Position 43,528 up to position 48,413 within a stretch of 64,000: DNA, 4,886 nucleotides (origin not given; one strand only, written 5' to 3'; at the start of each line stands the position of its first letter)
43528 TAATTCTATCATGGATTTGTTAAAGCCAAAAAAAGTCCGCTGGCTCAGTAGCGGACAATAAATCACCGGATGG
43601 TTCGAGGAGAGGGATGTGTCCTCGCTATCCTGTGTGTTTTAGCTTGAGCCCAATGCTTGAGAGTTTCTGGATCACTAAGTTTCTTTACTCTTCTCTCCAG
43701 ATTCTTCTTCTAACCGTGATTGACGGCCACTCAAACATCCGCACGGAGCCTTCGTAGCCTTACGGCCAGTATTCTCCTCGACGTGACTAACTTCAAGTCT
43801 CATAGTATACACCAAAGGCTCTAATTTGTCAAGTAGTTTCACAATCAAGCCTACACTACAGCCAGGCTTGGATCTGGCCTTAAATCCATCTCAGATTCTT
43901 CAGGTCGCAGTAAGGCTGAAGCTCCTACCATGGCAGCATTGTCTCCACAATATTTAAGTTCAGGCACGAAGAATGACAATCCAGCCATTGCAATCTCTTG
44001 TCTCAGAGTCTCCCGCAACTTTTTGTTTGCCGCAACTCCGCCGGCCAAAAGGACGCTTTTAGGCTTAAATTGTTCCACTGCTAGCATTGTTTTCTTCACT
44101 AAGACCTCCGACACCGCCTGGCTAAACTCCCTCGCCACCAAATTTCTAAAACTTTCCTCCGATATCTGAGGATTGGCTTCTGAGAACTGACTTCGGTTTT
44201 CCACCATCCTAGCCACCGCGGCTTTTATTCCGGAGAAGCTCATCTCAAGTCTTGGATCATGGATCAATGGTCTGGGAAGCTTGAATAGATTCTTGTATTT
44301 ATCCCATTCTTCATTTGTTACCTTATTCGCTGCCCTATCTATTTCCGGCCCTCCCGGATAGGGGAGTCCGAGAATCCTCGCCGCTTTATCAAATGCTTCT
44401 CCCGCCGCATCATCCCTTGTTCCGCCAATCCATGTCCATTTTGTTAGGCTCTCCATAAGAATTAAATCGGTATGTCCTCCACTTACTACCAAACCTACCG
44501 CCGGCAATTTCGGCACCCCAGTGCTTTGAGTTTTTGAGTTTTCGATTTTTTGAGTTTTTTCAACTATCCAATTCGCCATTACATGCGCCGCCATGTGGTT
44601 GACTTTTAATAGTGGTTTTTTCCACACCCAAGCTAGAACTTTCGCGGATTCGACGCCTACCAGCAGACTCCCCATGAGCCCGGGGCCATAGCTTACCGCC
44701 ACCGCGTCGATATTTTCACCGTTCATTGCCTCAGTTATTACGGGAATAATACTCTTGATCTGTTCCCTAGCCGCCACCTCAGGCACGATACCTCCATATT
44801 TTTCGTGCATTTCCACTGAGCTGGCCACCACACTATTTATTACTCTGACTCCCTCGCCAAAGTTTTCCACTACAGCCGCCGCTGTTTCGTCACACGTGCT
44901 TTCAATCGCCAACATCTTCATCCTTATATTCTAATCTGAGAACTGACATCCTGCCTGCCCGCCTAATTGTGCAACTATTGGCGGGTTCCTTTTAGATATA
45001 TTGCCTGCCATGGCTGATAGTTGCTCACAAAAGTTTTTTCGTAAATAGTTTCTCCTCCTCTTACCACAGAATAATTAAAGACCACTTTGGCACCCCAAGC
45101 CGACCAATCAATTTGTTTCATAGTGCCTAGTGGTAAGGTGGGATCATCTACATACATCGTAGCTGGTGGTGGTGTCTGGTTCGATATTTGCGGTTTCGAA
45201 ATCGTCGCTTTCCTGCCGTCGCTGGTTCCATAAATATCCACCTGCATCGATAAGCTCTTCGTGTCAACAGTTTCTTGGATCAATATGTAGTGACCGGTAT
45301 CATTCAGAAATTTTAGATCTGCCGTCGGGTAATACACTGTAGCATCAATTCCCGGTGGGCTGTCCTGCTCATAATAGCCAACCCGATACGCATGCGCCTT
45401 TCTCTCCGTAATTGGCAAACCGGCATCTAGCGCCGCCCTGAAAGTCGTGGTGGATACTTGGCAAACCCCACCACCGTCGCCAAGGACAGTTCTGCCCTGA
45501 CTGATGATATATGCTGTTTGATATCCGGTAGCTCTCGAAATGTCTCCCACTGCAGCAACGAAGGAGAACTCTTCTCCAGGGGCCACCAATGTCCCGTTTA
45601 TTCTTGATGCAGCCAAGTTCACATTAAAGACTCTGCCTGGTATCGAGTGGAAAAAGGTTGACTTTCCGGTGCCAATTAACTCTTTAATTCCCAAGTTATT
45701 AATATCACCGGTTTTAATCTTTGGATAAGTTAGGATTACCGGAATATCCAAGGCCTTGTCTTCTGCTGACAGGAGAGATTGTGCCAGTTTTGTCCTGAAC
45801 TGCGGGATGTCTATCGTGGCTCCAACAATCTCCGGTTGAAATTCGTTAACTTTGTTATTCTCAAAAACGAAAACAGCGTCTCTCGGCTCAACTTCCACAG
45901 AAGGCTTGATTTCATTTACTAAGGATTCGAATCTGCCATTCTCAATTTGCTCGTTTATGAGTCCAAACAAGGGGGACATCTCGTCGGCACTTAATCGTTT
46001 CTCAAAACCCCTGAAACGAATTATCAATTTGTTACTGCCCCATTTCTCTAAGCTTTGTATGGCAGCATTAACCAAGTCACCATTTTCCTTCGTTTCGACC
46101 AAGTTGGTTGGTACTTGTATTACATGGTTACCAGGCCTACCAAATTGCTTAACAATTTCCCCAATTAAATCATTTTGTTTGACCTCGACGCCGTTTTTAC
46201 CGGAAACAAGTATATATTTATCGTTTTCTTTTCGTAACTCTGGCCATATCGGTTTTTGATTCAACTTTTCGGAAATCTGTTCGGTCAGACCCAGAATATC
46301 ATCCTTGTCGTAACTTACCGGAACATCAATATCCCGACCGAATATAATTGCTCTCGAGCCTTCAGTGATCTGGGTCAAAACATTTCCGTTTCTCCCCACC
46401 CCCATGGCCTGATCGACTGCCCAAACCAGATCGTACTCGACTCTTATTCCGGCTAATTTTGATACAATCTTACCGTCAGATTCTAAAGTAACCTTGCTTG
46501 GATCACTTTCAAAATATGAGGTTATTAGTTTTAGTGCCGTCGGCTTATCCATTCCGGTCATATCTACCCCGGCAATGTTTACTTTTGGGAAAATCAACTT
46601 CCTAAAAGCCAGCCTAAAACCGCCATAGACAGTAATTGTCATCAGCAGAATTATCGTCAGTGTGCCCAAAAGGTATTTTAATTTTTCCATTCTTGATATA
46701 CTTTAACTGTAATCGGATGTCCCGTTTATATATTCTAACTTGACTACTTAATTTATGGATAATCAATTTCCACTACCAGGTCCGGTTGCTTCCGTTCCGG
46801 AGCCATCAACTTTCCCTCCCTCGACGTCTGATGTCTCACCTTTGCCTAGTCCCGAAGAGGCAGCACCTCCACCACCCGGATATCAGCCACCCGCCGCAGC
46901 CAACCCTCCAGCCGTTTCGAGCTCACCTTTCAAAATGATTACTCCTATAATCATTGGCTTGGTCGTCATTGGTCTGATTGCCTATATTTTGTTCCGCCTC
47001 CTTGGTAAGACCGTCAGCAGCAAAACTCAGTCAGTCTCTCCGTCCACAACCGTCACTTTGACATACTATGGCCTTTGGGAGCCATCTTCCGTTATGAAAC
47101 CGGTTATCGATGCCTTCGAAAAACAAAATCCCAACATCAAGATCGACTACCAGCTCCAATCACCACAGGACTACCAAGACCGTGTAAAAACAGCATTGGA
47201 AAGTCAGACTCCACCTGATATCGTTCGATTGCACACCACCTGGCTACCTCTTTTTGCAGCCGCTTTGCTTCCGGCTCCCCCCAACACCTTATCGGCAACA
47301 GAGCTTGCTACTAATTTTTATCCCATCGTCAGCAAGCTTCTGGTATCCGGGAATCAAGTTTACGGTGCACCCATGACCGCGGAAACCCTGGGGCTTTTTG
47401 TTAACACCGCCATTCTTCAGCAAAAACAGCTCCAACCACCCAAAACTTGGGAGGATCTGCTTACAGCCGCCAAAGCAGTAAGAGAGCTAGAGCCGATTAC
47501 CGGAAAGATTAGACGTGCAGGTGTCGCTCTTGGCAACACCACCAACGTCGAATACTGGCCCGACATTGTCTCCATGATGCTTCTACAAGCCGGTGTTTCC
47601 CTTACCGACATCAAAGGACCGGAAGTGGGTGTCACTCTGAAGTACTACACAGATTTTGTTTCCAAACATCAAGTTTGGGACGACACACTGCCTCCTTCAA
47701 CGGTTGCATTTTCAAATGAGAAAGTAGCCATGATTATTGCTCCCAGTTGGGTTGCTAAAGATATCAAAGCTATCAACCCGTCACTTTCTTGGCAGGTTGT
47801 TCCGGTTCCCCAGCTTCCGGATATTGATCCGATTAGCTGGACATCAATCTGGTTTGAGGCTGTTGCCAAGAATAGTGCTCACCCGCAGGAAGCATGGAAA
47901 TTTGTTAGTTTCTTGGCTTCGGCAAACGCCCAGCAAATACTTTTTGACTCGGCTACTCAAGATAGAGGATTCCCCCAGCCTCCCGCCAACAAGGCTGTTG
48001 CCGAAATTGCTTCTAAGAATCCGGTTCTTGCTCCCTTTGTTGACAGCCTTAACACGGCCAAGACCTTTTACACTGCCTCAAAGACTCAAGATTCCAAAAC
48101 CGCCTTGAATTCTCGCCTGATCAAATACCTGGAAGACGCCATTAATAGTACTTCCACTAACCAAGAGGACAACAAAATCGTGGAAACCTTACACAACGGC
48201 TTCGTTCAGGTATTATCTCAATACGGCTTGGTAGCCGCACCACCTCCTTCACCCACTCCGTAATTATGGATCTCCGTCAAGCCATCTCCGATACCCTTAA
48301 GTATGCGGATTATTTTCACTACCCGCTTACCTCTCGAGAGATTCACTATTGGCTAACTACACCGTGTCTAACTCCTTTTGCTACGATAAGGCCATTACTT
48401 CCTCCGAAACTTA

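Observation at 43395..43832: T-box riboswitch leader (about 400 nt) with its own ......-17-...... promoter upstream of valS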

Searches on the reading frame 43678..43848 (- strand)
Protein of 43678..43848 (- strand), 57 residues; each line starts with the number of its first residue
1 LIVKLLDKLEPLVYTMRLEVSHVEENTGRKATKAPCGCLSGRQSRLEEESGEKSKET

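Call 57: find_homologous_proteins(query=window:43678-43848:-, max_evalue=0.001)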
Query seq(57 aa) (57 aa): 1 proteins with E <= 0.001 among 1 candidates.
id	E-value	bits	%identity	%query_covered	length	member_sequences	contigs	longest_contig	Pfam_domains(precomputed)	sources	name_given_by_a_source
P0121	2.0e-27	111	98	96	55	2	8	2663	-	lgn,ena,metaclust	metaclust:\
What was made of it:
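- Checked: The longest has no homologue outside this species (call 57).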

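Call 58: find_encoding_contigs(protein=P0121, flank=1200, max_places=8)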
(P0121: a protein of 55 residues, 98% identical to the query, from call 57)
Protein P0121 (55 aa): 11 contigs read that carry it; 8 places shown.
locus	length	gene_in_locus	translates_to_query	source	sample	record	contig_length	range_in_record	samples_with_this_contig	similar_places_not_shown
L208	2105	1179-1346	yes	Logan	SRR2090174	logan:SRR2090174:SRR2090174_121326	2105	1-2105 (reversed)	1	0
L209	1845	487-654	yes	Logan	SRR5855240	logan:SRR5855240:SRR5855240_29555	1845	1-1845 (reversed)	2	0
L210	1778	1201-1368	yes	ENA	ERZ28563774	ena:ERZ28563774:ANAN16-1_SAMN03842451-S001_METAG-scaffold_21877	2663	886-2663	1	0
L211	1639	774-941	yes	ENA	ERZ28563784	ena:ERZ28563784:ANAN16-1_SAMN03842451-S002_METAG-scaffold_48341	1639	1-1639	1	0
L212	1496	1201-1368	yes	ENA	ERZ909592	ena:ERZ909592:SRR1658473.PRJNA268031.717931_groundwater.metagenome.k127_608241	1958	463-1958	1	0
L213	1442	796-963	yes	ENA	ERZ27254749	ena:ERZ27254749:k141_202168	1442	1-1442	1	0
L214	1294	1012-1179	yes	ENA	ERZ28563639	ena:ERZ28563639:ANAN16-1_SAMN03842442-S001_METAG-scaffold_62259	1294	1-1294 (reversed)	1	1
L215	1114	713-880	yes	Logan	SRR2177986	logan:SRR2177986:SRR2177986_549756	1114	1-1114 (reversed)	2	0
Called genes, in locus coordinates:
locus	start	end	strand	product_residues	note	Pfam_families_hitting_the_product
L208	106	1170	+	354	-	PF00814:TsaD, PF22521:HypF_C_2 (weak)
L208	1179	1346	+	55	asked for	-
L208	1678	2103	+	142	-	?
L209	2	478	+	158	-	?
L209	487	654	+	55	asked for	-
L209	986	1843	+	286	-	?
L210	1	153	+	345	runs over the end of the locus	?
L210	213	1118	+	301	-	-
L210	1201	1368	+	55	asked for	-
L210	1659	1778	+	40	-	?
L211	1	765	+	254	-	?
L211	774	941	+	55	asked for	-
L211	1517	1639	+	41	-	?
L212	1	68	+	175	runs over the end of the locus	?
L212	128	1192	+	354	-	PF00814:TsaD, PF22521:HypF_C_2 (weak)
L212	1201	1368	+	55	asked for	-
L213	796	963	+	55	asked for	-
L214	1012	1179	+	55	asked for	-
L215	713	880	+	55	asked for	-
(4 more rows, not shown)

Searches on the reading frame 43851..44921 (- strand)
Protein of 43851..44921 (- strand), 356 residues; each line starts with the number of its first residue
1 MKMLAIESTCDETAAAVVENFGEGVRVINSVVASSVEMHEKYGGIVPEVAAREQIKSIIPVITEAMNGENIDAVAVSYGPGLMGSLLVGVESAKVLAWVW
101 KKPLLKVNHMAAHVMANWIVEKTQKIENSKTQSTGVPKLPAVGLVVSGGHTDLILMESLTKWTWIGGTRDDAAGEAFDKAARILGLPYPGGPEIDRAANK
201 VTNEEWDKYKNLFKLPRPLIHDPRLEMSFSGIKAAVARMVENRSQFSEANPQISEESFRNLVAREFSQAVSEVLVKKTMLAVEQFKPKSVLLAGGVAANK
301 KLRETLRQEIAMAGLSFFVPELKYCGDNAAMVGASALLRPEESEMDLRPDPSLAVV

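Call 9: search_protein_families(library=ncbifam, proteins=[window:43851-44921:-])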
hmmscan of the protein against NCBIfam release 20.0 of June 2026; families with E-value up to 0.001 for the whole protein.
window:43851-44921:- (356 aa): 6 families
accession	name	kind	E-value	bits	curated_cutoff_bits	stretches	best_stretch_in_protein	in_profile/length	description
TIGR03723.1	T6A_TsaD_YgjD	equivalog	1.3e-104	349.8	296.1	1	3-338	1-311/314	tRNA (adenosine(37)-N6)-threonylcarbamoyltransferase complex transferase subunit TsaD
TIGR00329.1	gcp_kae1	subfamily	3.1e-86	289.4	207.8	1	4-333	1-305/305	tRNA (adenosine(37)-N6)-threonylcarbamoyltransferase complex transferase subunit TsaD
NF007174.0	PRK09605.1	equivalog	1e-45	156.2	447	1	1-339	1-298/535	bifunctional N(6)-L-threonylcarbamoyladenine synthase/serine/threonine protein kinase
TIGR03722.2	arch_KAE1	equivalog_domain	1.5e-44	152.4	375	1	4-338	2-295/323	KEOPS complex N(6)-L-threonylcarbamoyladenine synthase Kae1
TIGR03725.1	T6A_YeaZ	equivalog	1.6e-07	31.5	69.3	1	4-116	2-100/212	tRNA (adenosine(37)-N6)-threonylcarbamoyltransferase complex dimerization subunit type 1 TsaB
TIGR00143.1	hypF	equivalog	2.2e-06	26.1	466.1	1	248-334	650-736/741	carbamoyltransferase HypF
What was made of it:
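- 43851..44921 (-): tsaD, the upstream neighbour. NCBIfam TsaD gives 350 bits (call 9).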

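Call 41: find_homologous_proteins(query=window:43851-44921:-, max_evalue=1e-60)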
Query window:43851-44921:- (356 aa): 7298 proteins with E <= 1e-60 among 8000 candidates; the best 120 are listed.
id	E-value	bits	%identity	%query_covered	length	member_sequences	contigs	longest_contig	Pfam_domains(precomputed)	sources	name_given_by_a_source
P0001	7.7e-228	773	100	99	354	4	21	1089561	PF00814.32,PF22521.3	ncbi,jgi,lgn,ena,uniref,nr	ncbi:MAG: putative tRNA threonylcarbamoyladenosine biosynthesis protein Gcp [Candidatus Collierbacte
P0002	1.2e-191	654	83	100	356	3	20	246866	PF00814.32,PF00480.27,PF22521.3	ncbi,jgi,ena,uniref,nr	ncbi:TPA: tRNA (adenosine(37)-N6)-threonylcarbamoyltransferase complex transferase subunit TsaD [Can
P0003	2.9e-184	630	79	100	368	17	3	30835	PF00814.32,PF22521.3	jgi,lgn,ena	-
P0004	6.1e-183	625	78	100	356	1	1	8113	PF00814.32,PF22521.3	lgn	-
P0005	2.0e-180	617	79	100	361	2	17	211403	PF00814.32,PF22521.3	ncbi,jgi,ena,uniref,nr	ncbi:MAG: putative tRNA threonylcarbamoyladenosine biosynthesis protein Gcp [Candidatus Collierbacte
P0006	2.2e-175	601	76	100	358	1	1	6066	PF00814.32,PF22521.3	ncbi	-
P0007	3.9e-175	600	76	100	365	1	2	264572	PF00814.32,PF22521.3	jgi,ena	jgi:N6-L-threonylcarbamoyladenine synthase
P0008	5.2e-173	593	77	100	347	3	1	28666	PF00814.32,PF22521.3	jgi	-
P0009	1.3e-172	592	75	100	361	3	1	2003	PF00814.32,PF22521.3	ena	-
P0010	3.9e-172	590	76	100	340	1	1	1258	PF00814.32,PF22521.3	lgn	-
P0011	3.6e-171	587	74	100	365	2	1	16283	PF00814.32,PF22521.3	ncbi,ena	-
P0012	6.9e-171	586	74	100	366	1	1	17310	PF00814.32,PF22521.3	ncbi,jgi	jgi:N6-L-threonylcarbamoyladenine synthase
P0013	6.8e-170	583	73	100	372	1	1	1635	PF00814.32,PF22521.3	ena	-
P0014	6.9e-170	583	73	100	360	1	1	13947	PF00814.32,PF22521.3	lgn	-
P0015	2.4e-169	581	74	100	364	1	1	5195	PF00814.32,PF22521.3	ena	-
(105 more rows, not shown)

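Call 42: find_encoding_contigs(protein=P0001, flank=1500, max_places=10)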
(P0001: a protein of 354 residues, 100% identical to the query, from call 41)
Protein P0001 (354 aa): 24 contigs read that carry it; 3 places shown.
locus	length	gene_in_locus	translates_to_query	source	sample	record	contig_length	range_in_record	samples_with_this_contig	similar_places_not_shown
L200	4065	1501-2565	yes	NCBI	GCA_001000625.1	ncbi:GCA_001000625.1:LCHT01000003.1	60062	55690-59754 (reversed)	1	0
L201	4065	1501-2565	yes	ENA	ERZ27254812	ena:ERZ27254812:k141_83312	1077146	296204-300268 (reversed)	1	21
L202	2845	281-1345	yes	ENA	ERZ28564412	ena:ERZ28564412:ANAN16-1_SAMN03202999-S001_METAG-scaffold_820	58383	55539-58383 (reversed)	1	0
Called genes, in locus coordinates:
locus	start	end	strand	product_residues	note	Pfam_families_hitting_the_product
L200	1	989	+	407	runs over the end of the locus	PF12229:PG_binding_4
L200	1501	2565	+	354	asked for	PF00814:TsaD, PF22521:HypF_C_2 (weak)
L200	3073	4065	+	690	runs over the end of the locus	PF00133:tRNA-synt_1, PF09334:tRNA-synt_1g, PF13603:tRNA-synt_1_2, PF09334:tRNA-synt_1g, PF00133:tRNA-synt_1, PF08264:Anticodon_1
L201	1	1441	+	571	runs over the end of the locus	PF12229:PG_binding_4, PF04294:VanW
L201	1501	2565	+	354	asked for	PF00814:TsaD, PF22521:HypF_C_2 (weak)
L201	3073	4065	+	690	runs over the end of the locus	PF00133:tRNA-synt_1, PF09334:tRNA-synt_1g, PF13603:tRNA-synt_1_2, PF09334:tRNA-synt_1g, PF00133:tRNA-synt_1, PF08264:Anticodon_1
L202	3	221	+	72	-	?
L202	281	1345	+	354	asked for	PF00814:TsaD, PF22521:HypF_C_2 (weak)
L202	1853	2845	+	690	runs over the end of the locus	PF00133:tRNA-synt_1, PF09334:tRNA-synt_1g, PF13603:tRNA-synt_1_2, PF09334:tRNA-synt_1g, PF00133:tRNA-synt_1, PF08264:Anticodon_1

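Call 43: find_encoding_contigs(protein=P0002, flank=1500, max_places=6)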
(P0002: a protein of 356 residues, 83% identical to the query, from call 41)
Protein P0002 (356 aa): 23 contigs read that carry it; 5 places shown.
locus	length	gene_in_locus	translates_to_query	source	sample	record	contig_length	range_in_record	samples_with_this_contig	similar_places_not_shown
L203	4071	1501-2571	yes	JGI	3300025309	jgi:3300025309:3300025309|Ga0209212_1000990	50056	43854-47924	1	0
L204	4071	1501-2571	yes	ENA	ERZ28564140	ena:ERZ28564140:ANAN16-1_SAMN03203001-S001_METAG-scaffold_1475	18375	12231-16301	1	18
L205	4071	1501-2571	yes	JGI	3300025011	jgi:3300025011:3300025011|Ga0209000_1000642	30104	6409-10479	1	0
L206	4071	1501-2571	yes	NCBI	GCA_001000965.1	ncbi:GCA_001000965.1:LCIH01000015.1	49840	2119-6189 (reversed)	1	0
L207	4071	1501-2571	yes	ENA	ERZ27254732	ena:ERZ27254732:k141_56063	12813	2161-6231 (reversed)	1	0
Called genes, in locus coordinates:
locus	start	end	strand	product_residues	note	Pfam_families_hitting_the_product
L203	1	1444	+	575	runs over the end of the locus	PF12229:PG_binding_4, PF04294:VanW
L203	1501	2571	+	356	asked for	PF00814:TsaD, PF22521:HypF_C_2, PF00480:ROK (weak)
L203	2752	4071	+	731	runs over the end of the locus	PF00133:tRNA-synt_1, PF09334:tRNA-synt_1g, PF08264:Anticodon_1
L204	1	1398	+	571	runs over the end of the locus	PF12229:PG_binding_4, PF04294:VanW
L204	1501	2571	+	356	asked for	PF00814:TsaD, PF22521:HypF_C_2, PF00480:ROK (weak)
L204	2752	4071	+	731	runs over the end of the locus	PF00133:tRNA-synt_1, PF09334:tRNA-synt_1g, PF08264:Anticodon_1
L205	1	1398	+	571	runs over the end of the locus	PF12229:PG_binding_4, PF04294:VanW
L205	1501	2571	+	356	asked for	PF00814:TsaD, PF22521:HypF_C_2, PF00480:ROK (weak)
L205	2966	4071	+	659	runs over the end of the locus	PF00133:tRNA-synt_1, PF09334:tRNA-synt_1g (weak), PF08264:Anticodon_1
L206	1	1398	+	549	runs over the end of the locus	PF12229:PG_binding_4, PF04294:VanW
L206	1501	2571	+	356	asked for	PF00814:TsaD, PF22521:HypF_C_2, PF00480:ROK (weak)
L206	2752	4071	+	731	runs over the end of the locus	PF00133:tRNA-synt_1, PF09334:tRNA-synt_1g, PF08264:Anticodon_1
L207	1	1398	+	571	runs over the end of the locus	PF12229:PG_binding_4, PF04294:VanW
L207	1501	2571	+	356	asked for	PF00814:TsaD, PF22521:HypF_C_2, PF00480:ROK (weak)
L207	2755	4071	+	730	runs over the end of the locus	PF00133:tRNA-synt_1, PF09334:tRNA-synt_1g, PF08264:Anticodon_1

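Call 77: list_cluster_members(proteins=[P0001])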
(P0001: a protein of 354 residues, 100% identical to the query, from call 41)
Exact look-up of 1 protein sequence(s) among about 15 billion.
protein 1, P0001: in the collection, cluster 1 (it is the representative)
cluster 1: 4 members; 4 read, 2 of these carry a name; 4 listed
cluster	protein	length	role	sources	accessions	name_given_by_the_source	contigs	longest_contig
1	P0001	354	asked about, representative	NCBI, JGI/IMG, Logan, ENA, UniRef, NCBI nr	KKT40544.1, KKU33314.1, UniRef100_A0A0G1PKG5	MAG: putative tRNA threonylcarbamoyladenosine biosynthesis protein Gcp [Candidatus ... | tRNA N6-adenosine threonylcarbamoyltransferase n=1 Tax=Candidatus Collierbacteria ...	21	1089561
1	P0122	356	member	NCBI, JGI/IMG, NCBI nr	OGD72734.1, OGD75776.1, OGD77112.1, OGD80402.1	tRNA (adenosine(37)-N6)-threonylcarbamoyltransferase complex transferase subunit TsaD ... | MAG: tRNA (adenosine(37)-N6)-threonylcarbamoyltransferase complex transferase subunit ...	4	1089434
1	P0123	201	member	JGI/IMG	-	-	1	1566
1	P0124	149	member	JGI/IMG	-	-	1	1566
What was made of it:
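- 43851..44921 (-): A 100% identical protein is encoded in Candidatus Collierbacteria assembly GCA_001000625.1 (calls 41, 42, 77).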

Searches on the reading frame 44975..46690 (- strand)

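Call 9: search_protein_families(library=ncbifam, proteins=[window:44975-46690:-])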
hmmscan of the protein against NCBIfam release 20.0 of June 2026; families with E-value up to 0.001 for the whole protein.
window:44975-46690:- (571 aa): 4 families
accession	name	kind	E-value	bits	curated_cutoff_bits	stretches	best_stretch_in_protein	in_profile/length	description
NF033128.2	vanW-gen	equivalog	3.9e-21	75.8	365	1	353-484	70-202/271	glycopeptide resistance accessory protein VanW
NF033122.1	vanW-B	exception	1.1e-16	61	610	1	353-484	71-203/275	glycopeptide resistance accessory protein VanW-B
NF033123.1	vanW-G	exception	2.2e-14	53.8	600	1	353-478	70-196/273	glycopeptide resistance accessory protein VanW-G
TIGR02860.1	spore_IV_B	equivalog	0.00076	18.6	305.25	0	426-476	180-229/402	SpoIVB peptidase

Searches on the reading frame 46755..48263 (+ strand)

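Call 9: search_protein_families(library=ncbifam, proteins=[window:46755-48263:+])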
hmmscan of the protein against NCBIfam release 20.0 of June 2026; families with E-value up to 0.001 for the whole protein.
window:46755-48263:+ (502 aa): 2 families
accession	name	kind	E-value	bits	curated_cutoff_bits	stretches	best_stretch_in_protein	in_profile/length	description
TIGR03850.1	bind_CPR_0540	equivalog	4.9e-12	45.2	299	1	200-243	149-192/437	carbohydrate ABC transporter substrate-binding protein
TIGR03261.1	phnS2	equivalog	0.00016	20.9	392.75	0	91-236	20-150/334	putative 2-aminoethylphosphonate ABC transporter substrate-binding protein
